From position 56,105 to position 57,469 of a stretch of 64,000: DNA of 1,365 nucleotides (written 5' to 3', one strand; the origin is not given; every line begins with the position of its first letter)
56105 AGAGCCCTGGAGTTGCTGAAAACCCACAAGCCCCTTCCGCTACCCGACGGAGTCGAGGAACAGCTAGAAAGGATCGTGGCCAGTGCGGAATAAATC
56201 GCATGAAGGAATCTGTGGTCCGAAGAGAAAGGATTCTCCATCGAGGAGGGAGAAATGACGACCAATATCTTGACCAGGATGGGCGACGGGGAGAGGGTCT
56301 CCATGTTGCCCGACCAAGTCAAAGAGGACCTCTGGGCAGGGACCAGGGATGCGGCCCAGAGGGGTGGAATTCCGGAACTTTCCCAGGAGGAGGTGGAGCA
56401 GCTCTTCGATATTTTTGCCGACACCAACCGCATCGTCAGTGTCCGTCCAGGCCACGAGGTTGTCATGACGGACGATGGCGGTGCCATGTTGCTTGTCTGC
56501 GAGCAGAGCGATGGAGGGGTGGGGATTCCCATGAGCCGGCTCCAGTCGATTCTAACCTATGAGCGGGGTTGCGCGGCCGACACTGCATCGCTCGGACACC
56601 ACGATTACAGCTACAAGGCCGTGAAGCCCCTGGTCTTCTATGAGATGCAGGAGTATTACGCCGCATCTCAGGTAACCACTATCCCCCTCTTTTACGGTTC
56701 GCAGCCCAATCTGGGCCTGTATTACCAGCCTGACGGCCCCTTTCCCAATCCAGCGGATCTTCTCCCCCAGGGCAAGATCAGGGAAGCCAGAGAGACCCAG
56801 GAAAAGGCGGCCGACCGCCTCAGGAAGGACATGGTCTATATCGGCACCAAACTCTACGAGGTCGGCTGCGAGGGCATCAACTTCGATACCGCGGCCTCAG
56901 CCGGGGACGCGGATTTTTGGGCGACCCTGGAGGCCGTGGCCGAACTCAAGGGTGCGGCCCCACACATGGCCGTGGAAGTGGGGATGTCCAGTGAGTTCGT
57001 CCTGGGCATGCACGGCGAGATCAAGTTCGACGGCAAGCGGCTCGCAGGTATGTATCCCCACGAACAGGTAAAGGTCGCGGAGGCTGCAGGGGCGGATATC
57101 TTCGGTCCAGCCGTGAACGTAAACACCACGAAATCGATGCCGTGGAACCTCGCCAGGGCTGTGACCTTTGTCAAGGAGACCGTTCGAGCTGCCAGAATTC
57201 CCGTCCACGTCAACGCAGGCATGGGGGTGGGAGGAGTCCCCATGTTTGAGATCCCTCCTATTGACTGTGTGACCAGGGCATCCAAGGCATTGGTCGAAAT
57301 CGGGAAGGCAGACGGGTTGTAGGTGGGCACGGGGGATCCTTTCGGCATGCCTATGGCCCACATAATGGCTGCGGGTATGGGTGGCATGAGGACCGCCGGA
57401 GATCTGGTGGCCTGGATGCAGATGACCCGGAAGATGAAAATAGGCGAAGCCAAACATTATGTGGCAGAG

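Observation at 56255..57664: MtbB (dimethylamine methyltransferase) homolog with an in-frame UAG at residue 356, plus a stem-loop immediately 3' of the UAG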

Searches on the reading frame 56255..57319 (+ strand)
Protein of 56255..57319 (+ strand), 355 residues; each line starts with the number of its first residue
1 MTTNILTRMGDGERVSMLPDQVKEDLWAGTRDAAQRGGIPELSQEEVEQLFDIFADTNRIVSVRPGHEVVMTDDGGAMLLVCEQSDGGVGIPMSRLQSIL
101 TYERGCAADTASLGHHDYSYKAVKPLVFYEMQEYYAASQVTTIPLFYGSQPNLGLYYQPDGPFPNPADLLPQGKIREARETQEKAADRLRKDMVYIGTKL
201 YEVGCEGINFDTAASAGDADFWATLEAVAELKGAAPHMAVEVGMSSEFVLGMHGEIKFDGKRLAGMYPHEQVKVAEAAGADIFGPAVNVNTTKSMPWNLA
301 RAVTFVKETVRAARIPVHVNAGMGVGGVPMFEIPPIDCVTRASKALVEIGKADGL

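Call 4: search_protein_families(library=pfam, proteins=[window:56255-57319:+])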
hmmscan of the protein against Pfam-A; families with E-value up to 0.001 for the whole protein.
window:56255-57319:+ (355 aa): 1 family
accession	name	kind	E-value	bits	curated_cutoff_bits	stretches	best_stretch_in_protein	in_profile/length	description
PF09505.15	Dimeth_Pyl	-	4.4e-153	510.6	25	1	6-355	4-353/463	Dimethylamine methyltransferase (Dimeth_PyL)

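Call 19: find_encoding_contigs(protein=window:56255-57319:+, flank=10000)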
Protein window:56255-57319:+ (355 aa): 1 contig read that carries it; 1 place shown.
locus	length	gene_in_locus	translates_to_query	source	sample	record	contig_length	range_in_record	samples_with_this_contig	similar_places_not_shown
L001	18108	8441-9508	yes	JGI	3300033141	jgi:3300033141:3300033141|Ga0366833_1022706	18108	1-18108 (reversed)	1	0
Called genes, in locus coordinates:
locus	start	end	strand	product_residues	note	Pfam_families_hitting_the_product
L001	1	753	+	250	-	PF04371:PAD_porph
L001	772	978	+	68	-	-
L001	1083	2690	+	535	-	PF00324:AA_permease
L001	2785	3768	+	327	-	PF00149:Metallophos (faint), PF12850:Metallophos_2 (faint)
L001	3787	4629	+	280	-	-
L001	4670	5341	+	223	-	-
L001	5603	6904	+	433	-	PF00202:Aminotran_3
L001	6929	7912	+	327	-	PF06253:MTTB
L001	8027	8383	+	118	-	PF06253:MTTB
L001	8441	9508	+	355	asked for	PF09505:Dimeth_Pyl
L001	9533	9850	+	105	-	PF09505:Dimeth_Pyl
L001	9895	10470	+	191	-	PF02607:B12-binding_2, PF02310:B12-binding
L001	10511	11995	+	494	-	PF06253:MTTB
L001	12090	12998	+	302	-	PF00528:BPD_transp_1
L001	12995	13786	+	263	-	PF00528:BPD_transp_1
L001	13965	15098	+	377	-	PF13343:SBP_bac_6 (faint), PF13416:SBP_bac_8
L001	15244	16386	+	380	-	PF00005:ABC_tran, PF13304:AAA_21 (faint)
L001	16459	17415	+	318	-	PF00491:Arginase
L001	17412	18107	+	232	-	?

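Call 21: find_related_loci(query=A1, collection=genome_contigs, flank=10000)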
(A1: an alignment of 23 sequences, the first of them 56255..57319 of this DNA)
Query A1 (355 aa) in genome_contigs; peptide patterns used: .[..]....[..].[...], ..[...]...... (x = any residue, [..] = any of these).
600 stretches matched a pattern (row limit reached: there are more); 531 encode a relative of the query (tblastn E <= 1e-3); the best 80 are kept; 80 distinct loci.
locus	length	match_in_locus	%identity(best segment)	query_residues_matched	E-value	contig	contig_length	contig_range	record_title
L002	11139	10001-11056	83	4-355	0e+0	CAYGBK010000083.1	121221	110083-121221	MAG TPA_asm: uncultured Thermodesulfobacteriota bacterium isolate ERP108616_co1_309 genome assembly, contig: k119_152228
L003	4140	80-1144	72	1-355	0e+0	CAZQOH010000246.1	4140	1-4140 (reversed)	MAG TPA_asm: uncultured Desulfobacterales bacterium isolate SRP200020_co1_95 genome assembly, contig: NODE_28812_length_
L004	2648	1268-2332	72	1-355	0e+0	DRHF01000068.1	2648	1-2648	MAG TPA_asm: Desulfobacterales bacterium isolate HyVt-363 HyVt-363_k145_200987, whole genome shotgun sequence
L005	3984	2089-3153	68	1-355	4e-176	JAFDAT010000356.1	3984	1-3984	MAG: Deltaproteobacteria bacterium isolate AB_69_Bin_102 AB_69_Bin_102_scaffold_62976, whole genome shotgun sequence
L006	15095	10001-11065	68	1-355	6e-169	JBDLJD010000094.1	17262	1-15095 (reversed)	MAG: Thermodesulfobacteriota bacterium isolate MAG075 MAG075_94, whole genome shotgun sequence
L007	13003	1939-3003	68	1-355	4e-167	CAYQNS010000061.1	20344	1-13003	MAG TPA_asm: uncultured Desulfobacteraceae bacterium isolate binchicken_co181_224 genome assembly, contig: NODE_4136_len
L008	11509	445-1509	68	1-355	4e-167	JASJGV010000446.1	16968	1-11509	MAG: Desulfobacterales bacterium isolate ChS5.bin.23 ChesSed_k141_1287947, whole genome shotgun sequence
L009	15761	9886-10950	67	1-355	1e-166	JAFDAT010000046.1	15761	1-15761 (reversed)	MAG: Deltaproteobacteria bacterium isolate AB_69_Bin_102 AB_69_Bin_102_scaffold_7127, whole genome shotgun sequence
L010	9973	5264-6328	68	1-355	7e-166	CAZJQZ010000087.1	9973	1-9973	MAG TPA_asm: uncultured Dehalococcoidia bacterium isolate binchicken_co334_59 genome assembly, contig: NODE_12590_length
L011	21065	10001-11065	67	1-355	2e-165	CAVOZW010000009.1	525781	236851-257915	MAG: uncultured delta proteobacterium isolate MFD09964.bin.1.31 genome assembly, contig: contig_27452, whole genome shot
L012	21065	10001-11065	66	1-355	6e-164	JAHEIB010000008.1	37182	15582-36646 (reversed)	MAG: Deltaproteobacteria bacterium isolate Ww484 NODE_1099_length_37182_cov_5.252044, whole genome shotgun sequence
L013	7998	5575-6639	68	1-355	4e-164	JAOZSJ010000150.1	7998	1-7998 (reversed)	MAG: Desulfobacterales bacterium isolate GMC6.metabat2.155 GMC6_11707_length_7998_cov_14.151832, whole genome shotgun se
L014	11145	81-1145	69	1-355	2e-163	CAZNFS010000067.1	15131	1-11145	MAG TPA_asm: uncultured Desulfobacteraceae bacterium isolate SRP200020_co3_340 genome assembly, contig: NODE_5581_length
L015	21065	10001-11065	66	1-355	2e-163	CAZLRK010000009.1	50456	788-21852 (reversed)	MAG TPA_asm: uncultured Desulfobacterales bacterium isolate SRP077602_co2_250 genome assembly, contig: NODE_1035_length_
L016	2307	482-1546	65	1-355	8e-172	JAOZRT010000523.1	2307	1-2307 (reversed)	MAG: Desulfobacterales bacterium isolate GMC6.concoct.7 GMC6_103205_length_2307_cov_12.992895, whole genome shotgun sequ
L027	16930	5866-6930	63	1-355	1e-155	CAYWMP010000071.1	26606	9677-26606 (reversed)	MAG TPA_asm: uncultured Desulfobacteraceae bacterium isolate SRP167671_co1_137 genome assembly, contig: NODE_2053_length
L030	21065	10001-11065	63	1-355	3e-154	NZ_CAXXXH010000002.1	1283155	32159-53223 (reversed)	MAG: uncultured Desulfosarcina sp. isolate 50816ded-68e0-41e8-a3df-c89a3961daa5 contig_2, whole genome shotgun sequence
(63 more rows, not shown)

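Call 55: search_protein_families(library=ncbifam, max_evalue=1e-10, proteins=[L030:3188-4027:-, L030:2021-3163:-, L030:864-2024:-, L027:13957-14829:-, L027:12740-13720:-, L027:15460-16110:-])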
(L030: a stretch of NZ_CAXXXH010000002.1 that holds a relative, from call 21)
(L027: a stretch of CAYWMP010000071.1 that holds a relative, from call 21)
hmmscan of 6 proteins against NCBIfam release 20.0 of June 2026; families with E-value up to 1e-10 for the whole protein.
L030:3188-4027:- (280 aa): 2 families
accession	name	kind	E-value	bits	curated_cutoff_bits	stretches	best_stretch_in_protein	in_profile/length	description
TIGR02367.1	PylS_Cterm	equivalog_domain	1.1e-97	326.1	178.15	1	37-280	1-242/242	pyrrolysine--tRNA(Pyl) ligase large subunit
NF007083.1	PRK09537.1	equivalog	2.5e-66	224.5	550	1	5-279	160-424/425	pyrrolysine--tRNA(Pyl) ligase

L030:2021-3163:- (381 aa): 7 families
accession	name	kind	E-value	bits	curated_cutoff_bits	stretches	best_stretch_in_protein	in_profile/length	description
TIGR03910.1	pyrrolys_PylB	equivalog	2.7e-141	470.5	348.2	1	18-363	3-347/347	methylornithine synthase PylB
TIGR03956.1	rSAM_HydE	equivalog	4.6e-33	114.9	254.6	1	24-315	2-292/340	[FeFe] hydrogenase H-cluster radical SAM maturase HydE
TIGR00433.2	bioB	equivalog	9.5e-27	94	225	1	36-289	6-256/307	biotin synthase BioB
TIGR03957.1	rSAM_HmdB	equivalog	4.2e-26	91.9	320.9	1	37-319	5-285/317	5,10-methenyltetrahydromethanopterin hydrogenase cofactor biosynthesis protein HmdB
TIGR02351.2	thiH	equivalog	3.7e-20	72.3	380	1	22-233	24-232/364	2-iminoacetate synthase ThiH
TIGR03955.1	rSAM_HydG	equivalog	2.8e-17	62.3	312.15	1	20-197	34-211/470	[FeFe] hydrogenase H-cluster radical SAM maturase HydG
NF004911.0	PRK06267.1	equivalog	1.5e-12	47.4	305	1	56-314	12-264/351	hypothetical protein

L030:864-2024:- (387 aa): 2 families
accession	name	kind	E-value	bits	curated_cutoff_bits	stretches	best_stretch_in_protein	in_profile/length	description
TIGR03909.1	pyrrolys_PylC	equivalog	5.9e-120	400.4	248.3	1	4-373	3-374/374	3-methylornithine--L-lysine ligase PylC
NF053643.1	Ddl_archaea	equivalog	2.1e-11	43.4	500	1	123-277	138-294/367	putative pseudomurein biosynthesis ATP-grasp protein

L027:13957-14829:- (291 aa): 4 families
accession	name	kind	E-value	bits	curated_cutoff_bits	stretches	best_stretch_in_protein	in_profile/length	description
TIGR02367.1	PylS_Cterm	equivalog_domain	1.1e-92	309.7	178.15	1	52-291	1-242/242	pyrrolysine--tRNA(Pyl) ligase large subunit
NF007083.1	PRK09537.1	equivalog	3.2e-75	253.8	550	1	16-290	156-424/425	pyrrolysine--tRNA(Pyl) ligase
NF003483.0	PRK05159.1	equivalog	8.8e-12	44.6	353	0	57-204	115-252/438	aspartate--tRNA(Asn) ligase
TIGR00458.1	aspS_nondisc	equivalog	2.4e-11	43.3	368.4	0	60-207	110-250/428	aspartate--tRNA(Asn) ligase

L027:12740-13720:- (327 aa): 1 family
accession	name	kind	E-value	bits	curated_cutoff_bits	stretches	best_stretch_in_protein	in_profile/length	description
TIGR02369.2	trimeth_pyl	equivalog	2.7e-150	501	525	1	16-327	2-313/469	[trimethylamine--corrinoid protein] Co-methyltransferase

L027:15460-16110:- (217 aa): 0 families

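Call 58: search_solved_structures(query=window:56255-57319:+, max_evalue=0.01)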
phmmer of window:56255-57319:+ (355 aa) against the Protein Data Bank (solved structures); distinct sequences matched with E-value up to 0.01: 0.

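Call 63: find_related_loci(query=L001:16459-17412:+, collection=metagenome_contigs, flank=10000)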
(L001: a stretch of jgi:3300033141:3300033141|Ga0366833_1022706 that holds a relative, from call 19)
Query L001:16459-17412:+ (318 aa) in metagenome_contigs; peptide patterns used: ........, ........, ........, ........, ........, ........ (x = any residue, [..] = any of these).
92 stretches matched a pattern; 8 encode a relative of the query (tblastn E <= 1e-3); 8 distinct loci.
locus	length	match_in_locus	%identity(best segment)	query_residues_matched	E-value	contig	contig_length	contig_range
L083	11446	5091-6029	60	1-309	2e-120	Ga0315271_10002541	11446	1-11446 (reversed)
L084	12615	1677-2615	60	1-309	2e-120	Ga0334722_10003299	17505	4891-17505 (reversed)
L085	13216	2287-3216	59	5-313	1e-119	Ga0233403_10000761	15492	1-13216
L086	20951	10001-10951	42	1-315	1e-77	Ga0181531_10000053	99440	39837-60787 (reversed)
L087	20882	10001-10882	45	13-309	3e-71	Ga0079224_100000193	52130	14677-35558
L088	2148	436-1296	42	15-305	3e-63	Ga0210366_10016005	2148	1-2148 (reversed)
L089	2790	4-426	43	157-305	7e-31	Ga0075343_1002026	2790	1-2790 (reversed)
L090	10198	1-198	79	244-309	2e-29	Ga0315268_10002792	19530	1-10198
